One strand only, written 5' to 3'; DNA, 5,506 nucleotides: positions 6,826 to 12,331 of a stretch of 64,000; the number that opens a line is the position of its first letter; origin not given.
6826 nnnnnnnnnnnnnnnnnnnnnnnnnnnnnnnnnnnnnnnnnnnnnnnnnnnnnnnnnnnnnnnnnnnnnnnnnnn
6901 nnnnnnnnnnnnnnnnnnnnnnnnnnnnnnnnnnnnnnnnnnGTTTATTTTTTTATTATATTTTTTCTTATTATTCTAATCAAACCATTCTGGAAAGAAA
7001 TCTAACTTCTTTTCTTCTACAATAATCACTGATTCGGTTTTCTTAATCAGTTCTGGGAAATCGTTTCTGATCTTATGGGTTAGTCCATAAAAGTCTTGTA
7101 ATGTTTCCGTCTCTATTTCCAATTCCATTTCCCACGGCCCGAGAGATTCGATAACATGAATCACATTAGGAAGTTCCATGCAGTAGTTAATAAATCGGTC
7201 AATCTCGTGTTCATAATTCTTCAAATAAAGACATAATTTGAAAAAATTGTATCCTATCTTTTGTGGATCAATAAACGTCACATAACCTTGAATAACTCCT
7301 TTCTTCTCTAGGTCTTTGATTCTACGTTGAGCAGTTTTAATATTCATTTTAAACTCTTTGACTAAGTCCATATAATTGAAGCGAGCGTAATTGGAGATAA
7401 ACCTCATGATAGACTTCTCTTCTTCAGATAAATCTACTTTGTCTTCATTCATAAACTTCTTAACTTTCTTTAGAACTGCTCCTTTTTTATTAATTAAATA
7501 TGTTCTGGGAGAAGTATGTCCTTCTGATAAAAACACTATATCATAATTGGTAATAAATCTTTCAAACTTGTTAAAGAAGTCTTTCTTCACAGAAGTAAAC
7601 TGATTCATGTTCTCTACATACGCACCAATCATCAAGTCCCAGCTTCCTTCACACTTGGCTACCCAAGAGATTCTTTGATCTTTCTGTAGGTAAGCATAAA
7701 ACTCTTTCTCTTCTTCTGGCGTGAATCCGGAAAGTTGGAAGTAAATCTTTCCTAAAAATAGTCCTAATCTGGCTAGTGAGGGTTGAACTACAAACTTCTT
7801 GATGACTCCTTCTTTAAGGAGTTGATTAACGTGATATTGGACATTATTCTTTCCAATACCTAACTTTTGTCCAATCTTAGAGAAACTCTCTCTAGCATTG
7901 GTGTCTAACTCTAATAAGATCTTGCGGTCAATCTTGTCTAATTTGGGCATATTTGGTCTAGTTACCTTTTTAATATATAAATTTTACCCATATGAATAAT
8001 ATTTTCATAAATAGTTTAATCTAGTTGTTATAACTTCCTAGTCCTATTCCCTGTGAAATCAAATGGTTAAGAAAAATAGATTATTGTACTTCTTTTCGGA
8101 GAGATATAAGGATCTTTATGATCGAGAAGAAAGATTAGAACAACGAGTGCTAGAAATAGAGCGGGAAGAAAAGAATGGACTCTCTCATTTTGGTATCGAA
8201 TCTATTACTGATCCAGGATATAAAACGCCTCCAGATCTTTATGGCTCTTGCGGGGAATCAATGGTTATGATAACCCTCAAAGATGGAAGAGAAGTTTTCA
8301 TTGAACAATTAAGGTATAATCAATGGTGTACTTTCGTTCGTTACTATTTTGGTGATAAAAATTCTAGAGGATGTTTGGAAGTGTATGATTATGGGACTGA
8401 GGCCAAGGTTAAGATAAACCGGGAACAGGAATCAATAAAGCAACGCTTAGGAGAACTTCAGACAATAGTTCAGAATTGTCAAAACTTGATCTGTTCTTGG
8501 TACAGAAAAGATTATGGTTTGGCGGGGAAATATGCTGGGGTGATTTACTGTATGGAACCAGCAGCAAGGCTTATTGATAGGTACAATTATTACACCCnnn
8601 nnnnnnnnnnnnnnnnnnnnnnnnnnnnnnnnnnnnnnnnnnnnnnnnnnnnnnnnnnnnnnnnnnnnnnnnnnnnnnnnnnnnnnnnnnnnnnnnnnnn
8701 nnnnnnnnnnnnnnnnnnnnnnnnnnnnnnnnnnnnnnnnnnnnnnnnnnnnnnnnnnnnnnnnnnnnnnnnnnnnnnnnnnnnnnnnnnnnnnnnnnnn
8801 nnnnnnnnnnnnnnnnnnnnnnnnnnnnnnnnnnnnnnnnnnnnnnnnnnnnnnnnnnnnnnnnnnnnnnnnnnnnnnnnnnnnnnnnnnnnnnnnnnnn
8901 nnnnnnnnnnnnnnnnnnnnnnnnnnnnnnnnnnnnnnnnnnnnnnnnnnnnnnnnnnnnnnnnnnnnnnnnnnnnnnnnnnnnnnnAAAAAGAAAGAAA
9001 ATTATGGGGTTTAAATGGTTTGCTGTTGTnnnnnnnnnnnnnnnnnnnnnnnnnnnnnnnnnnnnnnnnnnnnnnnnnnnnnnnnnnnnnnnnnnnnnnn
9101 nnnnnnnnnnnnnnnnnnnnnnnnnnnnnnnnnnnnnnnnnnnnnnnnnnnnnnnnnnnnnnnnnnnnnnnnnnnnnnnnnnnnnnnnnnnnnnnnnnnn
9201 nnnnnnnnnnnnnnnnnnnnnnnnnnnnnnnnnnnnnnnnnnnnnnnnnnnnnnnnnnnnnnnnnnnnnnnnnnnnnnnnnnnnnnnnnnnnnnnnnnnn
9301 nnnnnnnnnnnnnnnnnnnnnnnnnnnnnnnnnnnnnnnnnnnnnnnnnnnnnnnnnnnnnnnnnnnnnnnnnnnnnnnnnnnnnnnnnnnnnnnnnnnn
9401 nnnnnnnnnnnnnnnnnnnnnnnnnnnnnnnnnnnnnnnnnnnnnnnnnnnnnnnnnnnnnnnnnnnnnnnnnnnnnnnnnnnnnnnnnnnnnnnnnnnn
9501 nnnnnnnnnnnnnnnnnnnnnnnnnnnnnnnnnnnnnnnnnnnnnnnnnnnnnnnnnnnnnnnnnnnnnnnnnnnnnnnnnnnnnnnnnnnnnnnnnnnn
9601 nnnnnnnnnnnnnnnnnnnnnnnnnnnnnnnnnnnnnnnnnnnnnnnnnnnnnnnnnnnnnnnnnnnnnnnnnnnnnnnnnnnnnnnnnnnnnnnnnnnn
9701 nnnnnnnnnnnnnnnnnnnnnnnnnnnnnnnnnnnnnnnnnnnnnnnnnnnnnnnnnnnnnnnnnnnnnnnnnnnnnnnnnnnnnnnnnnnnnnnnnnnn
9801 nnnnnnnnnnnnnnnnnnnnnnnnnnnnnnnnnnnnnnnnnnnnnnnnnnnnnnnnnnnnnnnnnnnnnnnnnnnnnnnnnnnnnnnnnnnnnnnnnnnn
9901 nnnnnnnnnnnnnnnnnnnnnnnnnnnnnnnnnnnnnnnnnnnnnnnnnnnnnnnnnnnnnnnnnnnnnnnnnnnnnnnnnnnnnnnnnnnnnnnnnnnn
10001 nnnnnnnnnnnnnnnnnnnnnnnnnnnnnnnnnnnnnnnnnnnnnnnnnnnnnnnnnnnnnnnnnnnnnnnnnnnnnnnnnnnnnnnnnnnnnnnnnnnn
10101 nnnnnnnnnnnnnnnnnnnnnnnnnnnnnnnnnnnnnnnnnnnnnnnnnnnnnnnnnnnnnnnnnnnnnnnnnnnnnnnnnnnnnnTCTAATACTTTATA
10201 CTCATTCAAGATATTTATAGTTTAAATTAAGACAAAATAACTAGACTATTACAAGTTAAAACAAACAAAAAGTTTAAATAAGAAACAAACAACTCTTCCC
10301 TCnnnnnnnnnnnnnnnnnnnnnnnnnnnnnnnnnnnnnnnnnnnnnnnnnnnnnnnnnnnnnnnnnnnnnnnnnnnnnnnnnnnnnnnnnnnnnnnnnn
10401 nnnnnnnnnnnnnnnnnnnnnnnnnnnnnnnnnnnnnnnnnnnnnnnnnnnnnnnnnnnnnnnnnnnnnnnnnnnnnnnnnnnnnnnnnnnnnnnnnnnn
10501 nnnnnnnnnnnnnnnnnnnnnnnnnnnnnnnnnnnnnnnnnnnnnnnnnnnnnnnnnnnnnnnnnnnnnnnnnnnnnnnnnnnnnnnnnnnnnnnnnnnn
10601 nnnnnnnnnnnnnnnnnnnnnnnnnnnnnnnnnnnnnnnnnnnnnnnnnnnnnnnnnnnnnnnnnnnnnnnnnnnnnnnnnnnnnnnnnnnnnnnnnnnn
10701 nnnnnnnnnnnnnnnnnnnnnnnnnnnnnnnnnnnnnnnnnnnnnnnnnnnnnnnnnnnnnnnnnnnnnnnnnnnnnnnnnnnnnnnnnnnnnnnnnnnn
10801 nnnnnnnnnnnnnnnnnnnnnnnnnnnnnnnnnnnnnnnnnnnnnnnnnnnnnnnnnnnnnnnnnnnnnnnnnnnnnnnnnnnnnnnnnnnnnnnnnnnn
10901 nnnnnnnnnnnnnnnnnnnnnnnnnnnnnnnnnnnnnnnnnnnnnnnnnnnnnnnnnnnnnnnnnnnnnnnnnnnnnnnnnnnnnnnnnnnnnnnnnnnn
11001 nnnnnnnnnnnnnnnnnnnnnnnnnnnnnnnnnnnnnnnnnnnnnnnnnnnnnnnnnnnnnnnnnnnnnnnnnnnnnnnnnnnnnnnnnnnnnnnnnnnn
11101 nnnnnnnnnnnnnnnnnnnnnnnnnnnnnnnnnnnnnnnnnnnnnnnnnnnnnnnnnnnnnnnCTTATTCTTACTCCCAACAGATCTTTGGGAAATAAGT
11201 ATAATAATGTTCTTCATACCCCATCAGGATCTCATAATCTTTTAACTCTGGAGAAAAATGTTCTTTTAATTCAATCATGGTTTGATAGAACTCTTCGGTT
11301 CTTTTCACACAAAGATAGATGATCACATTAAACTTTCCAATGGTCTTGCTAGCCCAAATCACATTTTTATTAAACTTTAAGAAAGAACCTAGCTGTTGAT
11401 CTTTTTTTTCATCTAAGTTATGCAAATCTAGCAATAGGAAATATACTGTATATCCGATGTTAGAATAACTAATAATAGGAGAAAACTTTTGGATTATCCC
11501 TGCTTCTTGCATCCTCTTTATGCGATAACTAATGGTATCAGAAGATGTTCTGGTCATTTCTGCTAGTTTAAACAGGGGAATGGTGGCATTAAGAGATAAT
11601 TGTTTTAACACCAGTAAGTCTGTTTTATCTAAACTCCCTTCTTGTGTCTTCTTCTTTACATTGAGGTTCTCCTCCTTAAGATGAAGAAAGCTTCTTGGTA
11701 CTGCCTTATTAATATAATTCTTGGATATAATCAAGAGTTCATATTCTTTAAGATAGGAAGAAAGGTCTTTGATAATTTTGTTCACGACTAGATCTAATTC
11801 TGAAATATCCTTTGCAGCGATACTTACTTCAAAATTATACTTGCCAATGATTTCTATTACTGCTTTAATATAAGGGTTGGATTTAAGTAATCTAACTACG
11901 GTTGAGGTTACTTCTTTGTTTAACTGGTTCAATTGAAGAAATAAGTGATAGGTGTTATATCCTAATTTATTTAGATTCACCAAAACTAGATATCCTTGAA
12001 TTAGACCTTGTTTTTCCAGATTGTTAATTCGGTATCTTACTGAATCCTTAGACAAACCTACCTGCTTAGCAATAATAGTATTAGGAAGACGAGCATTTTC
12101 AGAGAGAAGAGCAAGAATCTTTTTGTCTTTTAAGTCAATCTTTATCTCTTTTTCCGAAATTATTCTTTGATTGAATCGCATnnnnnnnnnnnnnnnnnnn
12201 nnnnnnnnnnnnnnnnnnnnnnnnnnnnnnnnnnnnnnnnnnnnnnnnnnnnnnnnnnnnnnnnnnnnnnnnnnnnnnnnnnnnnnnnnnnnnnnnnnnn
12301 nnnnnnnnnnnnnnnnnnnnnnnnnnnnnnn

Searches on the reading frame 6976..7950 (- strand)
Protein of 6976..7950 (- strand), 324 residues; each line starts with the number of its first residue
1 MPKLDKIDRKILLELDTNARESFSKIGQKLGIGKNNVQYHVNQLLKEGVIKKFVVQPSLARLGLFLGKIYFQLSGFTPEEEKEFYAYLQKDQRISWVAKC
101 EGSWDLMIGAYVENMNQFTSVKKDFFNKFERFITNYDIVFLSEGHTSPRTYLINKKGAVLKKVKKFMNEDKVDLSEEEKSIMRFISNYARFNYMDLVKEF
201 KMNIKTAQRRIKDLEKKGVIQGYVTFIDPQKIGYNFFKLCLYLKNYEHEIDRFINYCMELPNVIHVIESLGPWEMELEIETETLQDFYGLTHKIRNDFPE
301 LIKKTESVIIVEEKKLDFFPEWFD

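Call 69: search_protein_families(library=pfam, proteins=[window:6976-7950:-], max_evalue=0.001)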
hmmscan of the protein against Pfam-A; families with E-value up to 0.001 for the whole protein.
window:6976-7950:- (324 aa): 8 families
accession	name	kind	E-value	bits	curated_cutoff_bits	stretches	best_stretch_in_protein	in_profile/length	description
PF13412.12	HTH_24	-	7.4e-18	64.3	21.9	1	4-51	1-48/48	Winged helix-turn-helix DNA-binding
PF13404.12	HTH_AsnC-type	-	6.1e-10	39.2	27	1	4-39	1-36/42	AsnC-type helix-turn-helix domain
PF01037.27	AsnC_trans_reg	-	7.8e-07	29.4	25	0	81-124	11-54/73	Lrp/AsnC ligand binding domain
PF01047.28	MarR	-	8.8e-06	26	24.6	0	174-221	1-48/59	MarR family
PF12840.13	HTH_20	-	0.00014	22.2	27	1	9-51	7-49/51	Helix-turn-helix domain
PF13730.12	HTH_36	-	0.00028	21.1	25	0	192-218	27-53/55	Helix-turn-helix domain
PF12802.13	MarR_2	-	0.00035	21.1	27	0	11-51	10-51/61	MarR family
PF24266.1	HTH_HVO_0163_N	-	0.00061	20.2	31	0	12-52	8-48/70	HVO_0163, N-terminal HTH domain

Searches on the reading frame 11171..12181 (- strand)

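Call 69: search_protein_families(library=pfam, proteins=[window:11171-12181:-], max_evalue=0.001)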
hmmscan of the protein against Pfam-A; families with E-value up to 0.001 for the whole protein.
window:11171-12181:- (336 aa): 12 families
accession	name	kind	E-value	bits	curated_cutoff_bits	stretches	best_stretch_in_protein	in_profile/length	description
PF13412.12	HTH_24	-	4.6e-25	87.4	21.9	2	16-62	2-48/48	Winged helix-turn-helix DNA-binding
PF13404.12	HTH_AsnC-type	-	3.6e-21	75.1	27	2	15-56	1-42/42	AsnC-type helix-turn-helix domain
PF01047.28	MarR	-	4.6e-10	39.7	24.6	0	21-62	7-48/59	MarR family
PF12802.13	MarR_2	-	1.7e-07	31.7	27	0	190-232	9-52/61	MarR family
PF13545.12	HTH_Crp_2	-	6.2e-07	29.7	27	0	31-73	22-67/70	Crp-like helix-turn-helix domain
PF12840.13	HTH_20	-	2.5e-06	27.8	27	0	22-61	9-48/51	Helix-turn-helix domain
PF13730.12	HTH_36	-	4.2e-05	23.7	25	1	34-61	28-55/55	Helix-turn-helix domain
PF22451.2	NirdL-like_HTH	-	5.3e-05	23.2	27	0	35-61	20-46/47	Siroheme decarboxylase NirDL-like HTH domain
PF10711.15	DUF2513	-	7.2e-05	23.5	29.6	0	205-238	28-59/100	Hypothetical protein (DUF2513)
PF01022.26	HTH_5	-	0.00019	21.6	22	0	21-62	6-46/47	Bacterial regulatory protein, arsR family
PF08279.18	HTH_11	-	0.00025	21.3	25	0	191-244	5-54/55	HTH domain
PF01037.27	AsnC_trans_reg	-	0.0005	20.4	25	0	91-141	10-60/73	Lrp/AsnC ligand binding domain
